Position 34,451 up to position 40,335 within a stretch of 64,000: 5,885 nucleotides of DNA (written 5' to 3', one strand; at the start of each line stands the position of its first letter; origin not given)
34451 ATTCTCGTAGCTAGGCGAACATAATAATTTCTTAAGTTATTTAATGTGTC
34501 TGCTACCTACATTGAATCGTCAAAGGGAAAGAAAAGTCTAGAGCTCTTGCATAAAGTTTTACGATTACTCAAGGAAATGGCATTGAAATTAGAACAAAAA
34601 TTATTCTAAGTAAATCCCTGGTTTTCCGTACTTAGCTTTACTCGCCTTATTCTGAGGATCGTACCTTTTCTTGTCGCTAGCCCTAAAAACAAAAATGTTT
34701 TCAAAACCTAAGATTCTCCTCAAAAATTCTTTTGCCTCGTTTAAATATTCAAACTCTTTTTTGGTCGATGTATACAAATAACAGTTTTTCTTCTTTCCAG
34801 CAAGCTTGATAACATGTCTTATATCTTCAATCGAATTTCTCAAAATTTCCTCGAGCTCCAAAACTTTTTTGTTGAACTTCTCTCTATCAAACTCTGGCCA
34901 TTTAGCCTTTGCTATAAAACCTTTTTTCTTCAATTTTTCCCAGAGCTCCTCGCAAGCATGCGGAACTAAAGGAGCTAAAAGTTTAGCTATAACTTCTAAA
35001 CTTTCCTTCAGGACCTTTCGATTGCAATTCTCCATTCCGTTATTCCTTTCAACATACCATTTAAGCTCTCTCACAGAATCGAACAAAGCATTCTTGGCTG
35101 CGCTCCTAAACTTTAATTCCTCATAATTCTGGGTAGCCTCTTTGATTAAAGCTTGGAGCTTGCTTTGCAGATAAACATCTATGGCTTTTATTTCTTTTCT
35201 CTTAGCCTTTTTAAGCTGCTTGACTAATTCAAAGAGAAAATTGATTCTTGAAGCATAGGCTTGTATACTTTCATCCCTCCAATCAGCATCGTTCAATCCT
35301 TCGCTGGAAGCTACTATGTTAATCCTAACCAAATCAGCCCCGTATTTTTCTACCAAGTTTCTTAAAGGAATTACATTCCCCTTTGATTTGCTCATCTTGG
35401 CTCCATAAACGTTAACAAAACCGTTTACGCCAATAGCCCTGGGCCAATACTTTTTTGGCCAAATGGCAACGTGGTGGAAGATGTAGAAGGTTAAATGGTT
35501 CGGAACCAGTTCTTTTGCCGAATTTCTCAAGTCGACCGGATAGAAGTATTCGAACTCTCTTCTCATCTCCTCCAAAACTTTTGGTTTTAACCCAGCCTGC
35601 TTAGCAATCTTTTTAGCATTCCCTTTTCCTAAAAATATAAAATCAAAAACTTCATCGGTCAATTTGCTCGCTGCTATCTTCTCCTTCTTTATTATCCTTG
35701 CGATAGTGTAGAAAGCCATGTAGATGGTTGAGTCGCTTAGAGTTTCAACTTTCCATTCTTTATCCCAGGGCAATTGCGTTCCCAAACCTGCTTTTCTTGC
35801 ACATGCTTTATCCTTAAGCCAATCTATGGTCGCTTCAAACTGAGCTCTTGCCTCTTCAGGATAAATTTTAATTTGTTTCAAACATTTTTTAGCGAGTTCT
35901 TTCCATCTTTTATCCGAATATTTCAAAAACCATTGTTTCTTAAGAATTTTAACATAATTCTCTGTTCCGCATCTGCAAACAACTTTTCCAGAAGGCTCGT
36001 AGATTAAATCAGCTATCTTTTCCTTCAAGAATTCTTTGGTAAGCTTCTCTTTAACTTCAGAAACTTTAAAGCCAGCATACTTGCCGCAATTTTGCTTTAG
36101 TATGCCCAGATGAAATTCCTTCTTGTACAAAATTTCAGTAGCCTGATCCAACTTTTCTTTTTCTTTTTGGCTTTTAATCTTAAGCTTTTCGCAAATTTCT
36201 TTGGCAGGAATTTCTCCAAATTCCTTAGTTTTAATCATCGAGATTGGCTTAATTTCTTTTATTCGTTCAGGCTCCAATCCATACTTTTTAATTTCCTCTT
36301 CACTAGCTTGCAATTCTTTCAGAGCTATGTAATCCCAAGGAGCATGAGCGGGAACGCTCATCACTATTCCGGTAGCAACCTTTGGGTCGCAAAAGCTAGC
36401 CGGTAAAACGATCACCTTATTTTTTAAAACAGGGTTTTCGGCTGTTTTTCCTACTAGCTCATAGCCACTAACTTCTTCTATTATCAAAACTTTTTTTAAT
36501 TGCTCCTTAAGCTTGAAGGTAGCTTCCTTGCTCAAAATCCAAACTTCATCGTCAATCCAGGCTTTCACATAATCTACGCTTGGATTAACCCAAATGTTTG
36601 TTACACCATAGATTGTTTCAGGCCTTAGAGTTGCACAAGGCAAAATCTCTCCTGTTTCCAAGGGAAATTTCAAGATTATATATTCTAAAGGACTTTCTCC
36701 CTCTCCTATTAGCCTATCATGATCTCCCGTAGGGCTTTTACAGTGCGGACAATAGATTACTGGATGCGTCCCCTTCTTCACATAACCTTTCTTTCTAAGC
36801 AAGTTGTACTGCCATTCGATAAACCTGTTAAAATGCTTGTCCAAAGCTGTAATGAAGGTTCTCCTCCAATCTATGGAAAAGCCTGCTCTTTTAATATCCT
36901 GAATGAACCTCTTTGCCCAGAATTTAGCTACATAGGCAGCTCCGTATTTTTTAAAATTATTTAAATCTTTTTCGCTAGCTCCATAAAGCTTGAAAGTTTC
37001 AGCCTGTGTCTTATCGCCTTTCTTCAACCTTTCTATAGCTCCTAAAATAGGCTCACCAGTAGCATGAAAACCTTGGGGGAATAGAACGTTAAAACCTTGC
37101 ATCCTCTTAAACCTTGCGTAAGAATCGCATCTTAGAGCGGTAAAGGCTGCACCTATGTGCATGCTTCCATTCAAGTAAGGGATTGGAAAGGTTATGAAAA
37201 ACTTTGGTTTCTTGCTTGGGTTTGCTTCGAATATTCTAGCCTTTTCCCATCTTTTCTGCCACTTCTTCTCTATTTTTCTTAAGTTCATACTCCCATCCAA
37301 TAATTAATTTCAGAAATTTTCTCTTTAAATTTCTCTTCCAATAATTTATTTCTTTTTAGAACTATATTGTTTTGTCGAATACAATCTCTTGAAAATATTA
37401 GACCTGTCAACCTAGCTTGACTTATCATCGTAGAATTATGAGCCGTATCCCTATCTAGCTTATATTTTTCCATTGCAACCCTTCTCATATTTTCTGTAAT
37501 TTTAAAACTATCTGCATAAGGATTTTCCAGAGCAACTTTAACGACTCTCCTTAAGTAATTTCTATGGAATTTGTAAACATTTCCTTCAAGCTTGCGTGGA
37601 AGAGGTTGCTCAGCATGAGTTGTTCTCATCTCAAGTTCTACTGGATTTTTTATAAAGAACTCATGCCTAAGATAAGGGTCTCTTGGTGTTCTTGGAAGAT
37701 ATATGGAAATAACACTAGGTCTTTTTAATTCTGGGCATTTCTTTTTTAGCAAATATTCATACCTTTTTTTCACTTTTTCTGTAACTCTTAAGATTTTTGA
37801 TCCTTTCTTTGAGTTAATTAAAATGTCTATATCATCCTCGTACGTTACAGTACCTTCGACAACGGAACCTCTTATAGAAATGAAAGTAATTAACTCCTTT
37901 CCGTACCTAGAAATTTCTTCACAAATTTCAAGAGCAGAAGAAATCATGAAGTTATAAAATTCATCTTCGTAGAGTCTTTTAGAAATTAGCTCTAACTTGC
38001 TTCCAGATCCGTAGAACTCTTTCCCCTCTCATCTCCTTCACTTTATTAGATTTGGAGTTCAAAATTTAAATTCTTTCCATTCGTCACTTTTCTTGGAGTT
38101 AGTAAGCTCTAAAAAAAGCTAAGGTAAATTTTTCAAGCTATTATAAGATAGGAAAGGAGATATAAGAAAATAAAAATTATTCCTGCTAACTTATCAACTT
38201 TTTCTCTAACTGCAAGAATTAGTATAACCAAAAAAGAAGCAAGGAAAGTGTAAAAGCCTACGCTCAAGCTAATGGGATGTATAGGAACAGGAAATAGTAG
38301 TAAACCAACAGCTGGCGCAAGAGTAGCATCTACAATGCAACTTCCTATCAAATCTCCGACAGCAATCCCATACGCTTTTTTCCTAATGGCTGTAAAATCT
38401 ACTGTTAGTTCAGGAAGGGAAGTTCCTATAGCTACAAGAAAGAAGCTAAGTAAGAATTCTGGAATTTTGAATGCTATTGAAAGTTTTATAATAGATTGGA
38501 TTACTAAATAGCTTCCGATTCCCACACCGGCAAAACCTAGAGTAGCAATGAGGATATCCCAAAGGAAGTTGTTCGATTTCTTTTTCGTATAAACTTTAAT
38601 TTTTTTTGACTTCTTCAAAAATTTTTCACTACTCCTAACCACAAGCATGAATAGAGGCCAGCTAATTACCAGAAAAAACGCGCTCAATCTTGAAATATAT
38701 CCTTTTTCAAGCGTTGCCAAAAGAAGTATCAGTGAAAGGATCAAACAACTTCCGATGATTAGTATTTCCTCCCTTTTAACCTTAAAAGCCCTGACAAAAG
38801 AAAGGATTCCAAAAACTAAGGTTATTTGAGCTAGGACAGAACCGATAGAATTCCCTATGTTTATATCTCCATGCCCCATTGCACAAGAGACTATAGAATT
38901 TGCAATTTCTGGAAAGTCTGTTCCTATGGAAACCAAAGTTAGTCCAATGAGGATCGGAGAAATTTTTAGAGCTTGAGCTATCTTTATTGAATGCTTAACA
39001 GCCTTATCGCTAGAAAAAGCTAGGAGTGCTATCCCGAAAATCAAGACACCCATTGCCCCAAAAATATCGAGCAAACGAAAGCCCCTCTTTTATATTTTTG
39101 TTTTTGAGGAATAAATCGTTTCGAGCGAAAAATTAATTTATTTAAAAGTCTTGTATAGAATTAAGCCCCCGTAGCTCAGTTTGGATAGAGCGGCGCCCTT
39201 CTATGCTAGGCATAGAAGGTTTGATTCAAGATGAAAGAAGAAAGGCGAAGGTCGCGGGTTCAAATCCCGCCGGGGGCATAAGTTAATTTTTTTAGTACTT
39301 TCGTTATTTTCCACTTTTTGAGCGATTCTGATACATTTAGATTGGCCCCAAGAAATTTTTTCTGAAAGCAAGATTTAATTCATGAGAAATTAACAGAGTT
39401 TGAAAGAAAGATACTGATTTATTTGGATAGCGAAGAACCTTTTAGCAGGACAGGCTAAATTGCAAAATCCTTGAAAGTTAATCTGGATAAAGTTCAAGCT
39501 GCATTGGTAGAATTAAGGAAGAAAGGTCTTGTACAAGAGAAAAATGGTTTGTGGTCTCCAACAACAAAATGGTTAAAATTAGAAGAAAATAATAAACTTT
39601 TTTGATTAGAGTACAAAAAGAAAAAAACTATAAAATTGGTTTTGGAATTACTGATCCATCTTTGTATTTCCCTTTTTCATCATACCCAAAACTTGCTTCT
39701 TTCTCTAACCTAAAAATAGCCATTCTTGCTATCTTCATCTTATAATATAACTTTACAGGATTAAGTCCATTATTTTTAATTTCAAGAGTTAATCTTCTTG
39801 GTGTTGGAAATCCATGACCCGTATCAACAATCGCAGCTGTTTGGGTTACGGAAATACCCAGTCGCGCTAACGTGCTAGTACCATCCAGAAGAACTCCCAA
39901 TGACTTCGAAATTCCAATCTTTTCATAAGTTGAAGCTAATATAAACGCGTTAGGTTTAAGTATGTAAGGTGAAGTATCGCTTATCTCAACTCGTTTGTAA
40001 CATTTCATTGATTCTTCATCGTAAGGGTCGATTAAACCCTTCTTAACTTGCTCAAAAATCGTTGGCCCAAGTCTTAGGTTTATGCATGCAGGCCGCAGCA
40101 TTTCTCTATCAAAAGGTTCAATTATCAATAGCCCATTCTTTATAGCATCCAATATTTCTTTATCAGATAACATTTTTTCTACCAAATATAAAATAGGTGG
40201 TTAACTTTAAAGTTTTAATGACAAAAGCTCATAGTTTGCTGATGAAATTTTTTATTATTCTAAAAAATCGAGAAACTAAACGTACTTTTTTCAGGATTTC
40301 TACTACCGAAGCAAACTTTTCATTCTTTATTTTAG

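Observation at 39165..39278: Modular intron shared by three U34 tRNAs: anticodon-complementary segment plus an invariant K-loop-like block positioned on wobble nucleotide 34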

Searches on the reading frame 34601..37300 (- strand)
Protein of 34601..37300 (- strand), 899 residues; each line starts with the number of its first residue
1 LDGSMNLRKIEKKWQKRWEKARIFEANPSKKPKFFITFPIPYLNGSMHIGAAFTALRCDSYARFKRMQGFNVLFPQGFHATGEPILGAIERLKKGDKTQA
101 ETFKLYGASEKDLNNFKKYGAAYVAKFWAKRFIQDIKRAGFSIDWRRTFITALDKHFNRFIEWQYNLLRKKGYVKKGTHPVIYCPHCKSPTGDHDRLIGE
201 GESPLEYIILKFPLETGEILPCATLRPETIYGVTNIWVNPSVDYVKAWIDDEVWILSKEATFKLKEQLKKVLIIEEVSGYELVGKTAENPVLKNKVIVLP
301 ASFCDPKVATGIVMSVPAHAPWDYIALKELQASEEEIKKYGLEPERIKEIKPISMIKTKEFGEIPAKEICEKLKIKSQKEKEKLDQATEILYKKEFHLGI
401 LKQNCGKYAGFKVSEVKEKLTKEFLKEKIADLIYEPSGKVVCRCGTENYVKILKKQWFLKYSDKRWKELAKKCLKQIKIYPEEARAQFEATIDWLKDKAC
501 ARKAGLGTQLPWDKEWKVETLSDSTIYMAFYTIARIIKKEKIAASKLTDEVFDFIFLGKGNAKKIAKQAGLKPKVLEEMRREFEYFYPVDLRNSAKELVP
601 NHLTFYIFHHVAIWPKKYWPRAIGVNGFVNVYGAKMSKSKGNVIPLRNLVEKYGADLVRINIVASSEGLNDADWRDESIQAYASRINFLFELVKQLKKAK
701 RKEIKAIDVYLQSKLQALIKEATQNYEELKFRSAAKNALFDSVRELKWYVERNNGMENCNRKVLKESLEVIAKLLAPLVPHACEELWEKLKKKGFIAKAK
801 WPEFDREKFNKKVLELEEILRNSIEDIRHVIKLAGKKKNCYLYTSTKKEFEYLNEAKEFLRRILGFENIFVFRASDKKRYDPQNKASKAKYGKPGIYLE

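Call 12: search_protein_families(library=pfam, proteins=[window:34601-37300:-])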
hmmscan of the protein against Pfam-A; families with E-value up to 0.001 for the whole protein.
window:34601-37300:- (899 aa): 5 families
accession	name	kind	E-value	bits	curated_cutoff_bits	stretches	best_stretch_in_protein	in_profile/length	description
PF00133.28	tRNA-synt_1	-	7.3e-39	134.1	22.7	1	13-674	1-413/414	tRNA synthetases class I (I, L, M and V)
PF08264.19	Anticodon_1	-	7.9e-26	91.1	25.1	1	710-838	3-143/148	Anticodon-binding domain of tRNA ligase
PF09334.17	tRNA-synt_1g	-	1.4e-22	80.4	20.1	2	35-92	2-59/391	tRNA synthetases class I (M)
PF13603.12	tRNA-synt_1_2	-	2.1e-08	34.3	25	1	210-324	12-126/185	Leucyl-tRNA synthetase, editing domain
PF01406.26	tRNA-synt_1e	-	9e-06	25.7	27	0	625-664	243-282/301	tRNA synthetases class I (C) catalytic domain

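Call 63: find_homologous_proteins(query=window:34601-37300:-, max_evalue=1e-50)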
Query window:34601-37300:- (899 aa): 6144 proteins with E <= 1e-50 among 8000 candidates; the best 120 are listed.
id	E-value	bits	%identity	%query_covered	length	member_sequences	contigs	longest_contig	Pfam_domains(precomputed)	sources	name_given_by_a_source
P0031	0.0e+0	1998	97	99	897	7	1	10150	PF09334.18,PF01406.26,PF08264.20,PF13603.13,PF00133.29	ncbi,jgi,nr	ncbi:MAG: leucine--tRNA ligase [Candidatus Aenigmatarchaeota archaeon]|nr:MAG: leucine--tRNA ligase 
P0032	0.0e+0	1635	76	100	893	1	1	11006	PF09334.18,PF01406.26,PF08264.20,PF13603.13,PF00133.29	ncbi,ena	-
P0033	0.0e+0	1634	76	100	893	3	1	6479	PF09334.18,PF01406.26,PF08264.20,PF13603.13,PF00133.29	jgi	-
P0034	0.0e+0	1598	75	100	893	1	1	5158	PF09334.18,PF01406.26,PF08264.20,PF13603.13,PF00133.29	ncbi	ncbi:MAG: leucine--tRNA ligase [Candidatus Aenigmatarchaeota archaeon]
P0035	0.0e+0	1524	71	100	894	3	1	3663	PF09334.18,PF01406.26,PF08264.20,PF13603.13,PF00133.29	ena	-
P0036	0.0e+0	1443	67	98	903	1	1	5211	PF09334.18,PF01406.26,PF08264.20,PF13603.13,PF00133.29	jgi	jgi:leucyl-tRNA synthetase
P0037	0.0e+0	1440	68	99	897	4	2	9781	PF09334.18,PF01406.26,PF08264.20,PF13603.13,PF00133.29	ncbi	ncbi:MAG: leucine--tRNA ligase [Candidatus Aenigmatarchaeota archaeon]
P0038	0.0e+0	1433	68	100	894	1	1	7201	PF09334.18,PF01406.26,PF08264.20,PF13603.13,PF00133.29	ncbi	-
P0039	0.0e+0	1428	67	100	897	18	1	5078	PF09334.18,PF01406.26,PF08264.20,PF13603.13,PF00133.29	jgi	-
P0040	0.0e+0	1426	66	100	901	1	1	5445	PF09334.18,PF01406.26,PF08264.20,PF13603.13,PF00133.29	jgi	jgi:leucyl-tRNA synthetase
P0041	0.0e+0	1406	65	99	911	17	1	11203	PF09334.18,PF01406.26,PF08264.20,PF13603.13,PF00133.29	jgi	-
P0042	0.0e+0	1403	66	100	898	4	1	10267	PF09334.18,PF01406.26,PF08264.20,PF13603.13,PF00133.29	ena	-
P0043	0.0e+0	1403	65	100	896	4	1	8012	PF09334.18,PF08264.20,PF13603.13,PF00133.29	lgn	-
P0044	0.0e+0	1402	66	100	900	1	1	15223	PF09334.18,PF01406.26,PF08264.20,PF13603.13,PF00133.29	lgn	-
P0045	0.0e+0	1401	66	100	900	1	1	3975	PF09334.18,PF01406.26,PF08264.20,PF13603.13,PF00133.29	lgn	-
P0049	0.0e+0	1387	64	100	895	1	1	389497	PF09334.18,PF01406.26,PF08264.20,PF13603.13,PF00133.29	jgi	jgi:leucyl-tRNA synthetase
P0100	0.0e+0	1257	60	100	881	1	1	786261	PF09334.18,PF01406.26,PF08264.20,PF13603.13,PF00133.29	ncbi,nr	ncbi:MAG: leucine--tRNA ligase [Candidatus Aenigmarchaeota archaeon]|nr:leucine--tRNA ligase [Candid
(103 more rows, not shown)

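Call 64: find_encoding_contigs(protein=P0032, flank=10000, max_places=1)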
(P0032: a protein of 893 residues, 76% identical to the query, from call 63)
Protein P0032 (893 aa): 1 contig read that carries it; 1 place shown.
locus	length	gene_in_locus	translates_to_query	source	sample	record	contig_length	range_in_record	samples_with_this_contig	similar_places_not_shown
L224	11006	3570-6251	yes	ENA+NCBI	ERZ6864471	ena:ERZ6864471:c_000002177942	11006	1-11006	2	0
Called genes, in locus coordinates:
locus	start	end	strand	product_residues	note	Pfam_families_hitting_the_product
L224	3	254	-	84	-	?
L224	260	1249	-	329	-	-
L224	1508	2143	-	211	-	PF00535:Glycos_transf_2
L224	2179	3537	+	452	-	-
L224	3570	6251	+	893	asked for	PF00133:tRNA-synt_1, PF09334:tRNA-synt_1g, PF13603:tRNA-synt_1_2, PF01406:tRNA-synt_1e (weak), PF09334:tRNA-synt_1g, PF08264:Anticodon_1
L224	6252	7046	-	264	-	PF01944:SpoIIM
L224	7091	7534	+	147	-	-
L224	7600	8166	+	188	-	PF04250:DUF429 (faint)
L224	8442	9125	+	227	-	PF03796:DnaB_C (faint), PF06745:ATPase, PF13481:AAA_25 (weak)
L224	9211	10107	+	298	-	-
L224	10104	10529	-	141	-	-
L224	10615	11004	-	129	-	?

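Call 65: find_encoding_contigs(protein=P0049, flank=10000, max_places=1)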
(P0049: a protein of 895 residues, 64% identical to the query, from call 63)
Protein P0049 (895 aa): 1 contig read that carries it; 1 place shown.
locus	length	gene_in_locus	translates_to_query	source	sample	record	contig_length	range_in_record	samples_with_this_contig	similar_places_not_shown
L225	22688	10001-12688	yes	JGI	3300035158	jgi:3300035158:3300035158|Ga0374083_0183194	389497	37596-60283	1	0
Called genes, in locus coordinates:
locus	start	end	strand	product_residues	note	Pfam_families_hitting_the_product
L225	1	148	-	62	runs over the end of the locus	PF06093:Spt4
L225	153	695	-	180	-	PF03876:SHS2_Rpb7-N, PF00575:S1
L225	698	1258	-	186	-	PF00719:Pyrophosphatase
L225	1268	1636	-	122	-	PF18477:PIN_9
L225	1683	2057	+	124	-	-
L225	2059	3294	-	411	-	PF03193:RsgA_GTPase (faint), PF00009:GTP_EFTU, PF03144:GTP_EFTU_D2 (weak), PF09173:eIF2_C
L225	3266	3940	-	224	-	PF01092:Ribosomal_S6e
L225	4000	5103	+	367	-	PF00579:tRNA-synt_1b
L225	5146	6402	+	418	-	PF01409:tRNA-synt_2d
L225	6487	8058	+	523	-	PF03483:B3_4, PF03484:B5, PF17759:tRNA_synthFbeta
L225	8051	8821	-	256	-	PF00142:Fer4_NifH (faint), PF01656:CbiA, PF06564:CBP_BcsQ, PF10609:ParA, PF13614:AAA_31, PF13500:AAA_26 (weak), PF10609:ParA (weak)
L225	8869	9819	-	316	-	PF01118:Semialdhyde_dh, PF22698:Semialdhyde_dhC_1, PF02774:Semialdhyde_dhC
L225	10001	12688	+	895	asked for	PF00133:tRNA-synt_1, PF01406:tRNA-synt_1e (faint), PF09334:tRNA-synt_1g, PF13603:tRNA-synt_1_2, PF09334:tRNA-synt_1g (weak), PF08264:Anticodon_1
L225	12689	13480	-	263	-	PF01944:SpoIIM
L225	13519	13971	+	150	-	-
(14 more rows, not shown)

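Call 66: find_encoding_contigs(protein=P0100, flank=10000, max_places=1)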
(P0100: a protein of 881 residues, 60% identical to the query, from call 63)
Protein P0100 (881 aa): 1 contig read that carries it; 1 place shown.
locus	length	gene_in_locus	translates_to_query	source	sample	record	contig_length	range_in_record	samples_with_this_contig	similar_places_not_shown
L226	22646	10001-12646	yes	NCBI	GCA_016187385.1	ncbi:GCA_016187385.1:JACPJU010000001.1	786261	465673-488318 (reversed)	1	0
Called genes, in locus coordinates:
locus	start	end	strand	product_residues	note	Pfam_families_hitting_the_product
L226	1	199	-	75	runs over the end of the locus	PF07927:HicA_toxin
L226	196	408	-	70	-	PF15919:HicB_lk_antitox, PF21748:UPF0150 (weak)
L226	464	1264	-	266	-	-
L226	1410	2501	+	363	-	PF00579:tRNA-synt_1b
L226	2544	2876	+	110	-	PF01588:tRNA_bind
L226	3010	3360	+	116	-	-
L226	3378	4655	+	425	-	PF01409:tRNA-synt_2d, PF00152:tRNA-synt_2 (faint)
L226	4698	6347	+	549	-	PF18262:PhetRS_B1 (faint), PF03483:B3_4, PF03484:B5, PF17759:tRNA_synthFbeta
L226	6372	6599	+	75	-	-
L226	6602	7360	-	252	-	PF00142:Fer4_NifH, PF01656:CbiA, PF02374:ArsA_ATPase (weak), PF06564:CBP_BcsQ (weak), PF10609:ParA, PF13614:AAA_31, PF13500:AAA_26 (weak)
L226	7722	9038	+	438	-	PF00696:AA_kinase, PF22468:ACT_9 (faint)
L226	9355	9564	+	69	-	-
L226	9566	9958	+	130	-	-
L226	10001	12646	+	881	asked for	PF00133:tRNA-synt_1, PF09334:tRNA-synt_1g, PF13603:tRNA-synt_1_2, PF01406:tRNA-synt_1e (weak), PF09334:tRNA-synt_1g (weak), PF08264:Anticodon_1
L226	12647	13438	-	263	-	PF01944:SpoIIM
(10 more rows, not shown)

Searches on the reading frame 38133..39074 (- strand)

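Call 12: search_protein_families(library=pfam, proteins=[window:38133-39074:-])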
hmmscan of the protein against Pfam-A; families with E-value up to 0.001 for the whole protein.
window:38133-39074:- (313 aa): 1 family
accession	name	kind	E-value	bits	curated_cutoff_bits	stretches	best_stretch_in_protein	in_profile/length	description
PF01699.29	Na_Ca_ex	-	1e-40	139.6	24.9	2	8-145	3-148/151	Sodium/calcium exchanger protein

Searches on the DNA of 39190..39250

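Call 68: search_rna_families(source=window, start=39190, end=39250, threshold=evalue, max_evalue=10, show_alignments=3)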
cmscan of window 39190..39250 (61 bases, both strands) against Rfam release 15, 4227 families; matches with E-value up to 10: 1.
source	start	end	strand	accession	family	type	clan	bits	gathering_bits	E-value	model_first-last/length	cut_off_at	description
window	39211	39241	+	RF01111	SBWMV2_UPD-PKk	Cis-reg;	-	10.3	35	8.1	1-21/21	no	Pseudoknot of upstream pseudoknot domain (UPD) of the 3'UTR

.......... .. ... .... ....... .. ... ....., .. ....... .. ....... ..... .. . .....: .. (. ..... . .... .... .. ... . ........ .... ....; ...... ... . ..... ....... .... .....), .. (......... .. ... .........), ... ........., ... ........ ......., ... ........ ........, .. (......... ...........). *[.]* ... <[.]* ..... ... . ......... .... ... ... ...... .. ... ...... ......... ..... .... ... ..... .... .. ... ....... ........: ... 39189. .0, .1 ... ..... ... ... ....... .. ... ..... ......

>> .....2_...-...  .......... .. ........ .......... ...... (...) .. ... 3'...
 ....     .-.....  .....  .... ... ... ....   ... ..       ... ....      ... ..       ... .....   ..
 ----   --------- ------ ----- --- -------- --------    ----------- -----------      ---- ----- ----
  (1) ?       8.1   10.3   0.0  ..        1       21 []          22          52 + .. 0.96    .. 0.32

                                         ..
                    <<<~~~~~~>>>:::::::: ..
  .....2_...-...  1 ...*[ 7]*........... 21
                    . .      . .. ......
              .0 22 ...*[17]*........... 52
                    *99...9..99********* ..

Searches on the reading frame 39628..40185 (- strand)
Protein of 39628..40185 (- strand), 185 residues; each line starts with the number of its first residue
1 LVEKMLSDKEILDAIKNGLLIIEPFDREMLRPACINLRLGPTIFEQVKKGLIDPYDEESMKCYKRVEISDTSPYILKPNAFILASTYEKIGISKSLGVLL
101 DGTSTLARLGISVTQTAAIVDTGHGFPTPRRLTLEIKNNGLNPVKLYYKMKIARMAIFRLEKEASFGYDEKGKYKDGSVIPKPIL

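Call 12: search_protein_families(library=pfam, proteins=[window:39628-40185:-])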
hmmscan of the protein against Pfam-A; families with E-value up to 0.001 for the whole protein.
window:39628-40185:- (185 aa): 1 family
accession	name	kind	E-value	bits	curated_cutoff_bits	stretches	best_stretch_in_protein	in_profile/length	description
PF22769.1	DCD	-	3.4e-28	99.1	27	1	5-159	1-152/153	dCTP deaminase-like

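Call 14: find_homologous_proteins(query=window:39628-40185:-)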
Query window:39628-40185:- (185 aa): 30 proteins with E <= 0.001 among 195 candidates.
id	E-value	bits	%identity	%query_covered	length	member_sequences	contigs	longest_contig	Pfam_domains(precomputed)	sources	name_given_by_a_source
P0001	1.4e-107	375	97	96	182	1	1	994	PF22769.2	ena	-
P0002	8.1e-105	366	92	97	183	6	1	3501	PF22769.2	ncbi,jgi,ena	-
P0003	7.1e-79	282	74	97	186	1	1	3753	PF22769.2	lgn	-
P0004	1.9e-75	271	66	97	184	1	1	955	PF22769.2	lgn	-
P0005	1.2e-74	268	68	98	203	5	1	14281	PF22769.2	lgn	-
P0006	4.7e-41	159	50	98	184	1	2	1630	PF22769.2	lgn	-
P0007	3.3e-38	149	48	92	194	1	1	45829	PF22769.2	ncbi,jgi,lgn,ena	-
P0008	5.4e-38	149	45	96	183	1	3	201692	PF22769.2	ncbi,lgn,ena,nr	ncbi:dCTP deaminase [Candidatus Woesearchaeota archaeon]|nr:dCTP deaminase [Candidatus Woesearchaeot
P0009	7.2e-38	148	51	92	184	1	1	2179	PF22769.2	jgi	jgi:dCTP deaminase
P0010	1.4e-36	144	49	92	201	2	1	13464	PF22769.2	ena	-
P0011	3.4e-34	136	47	92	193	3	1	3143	PF22769.2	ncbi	-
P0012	2.5e-30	124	42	92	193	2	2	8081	PF22769.2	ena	-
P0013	3.8e-30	123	41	92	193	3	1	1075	PF22769.2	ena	-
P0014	1.6e-29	121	39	92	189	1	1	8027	PF22769.2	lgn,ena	-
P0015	2.1e-29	121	43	92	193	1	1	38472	PF22769.2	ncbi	-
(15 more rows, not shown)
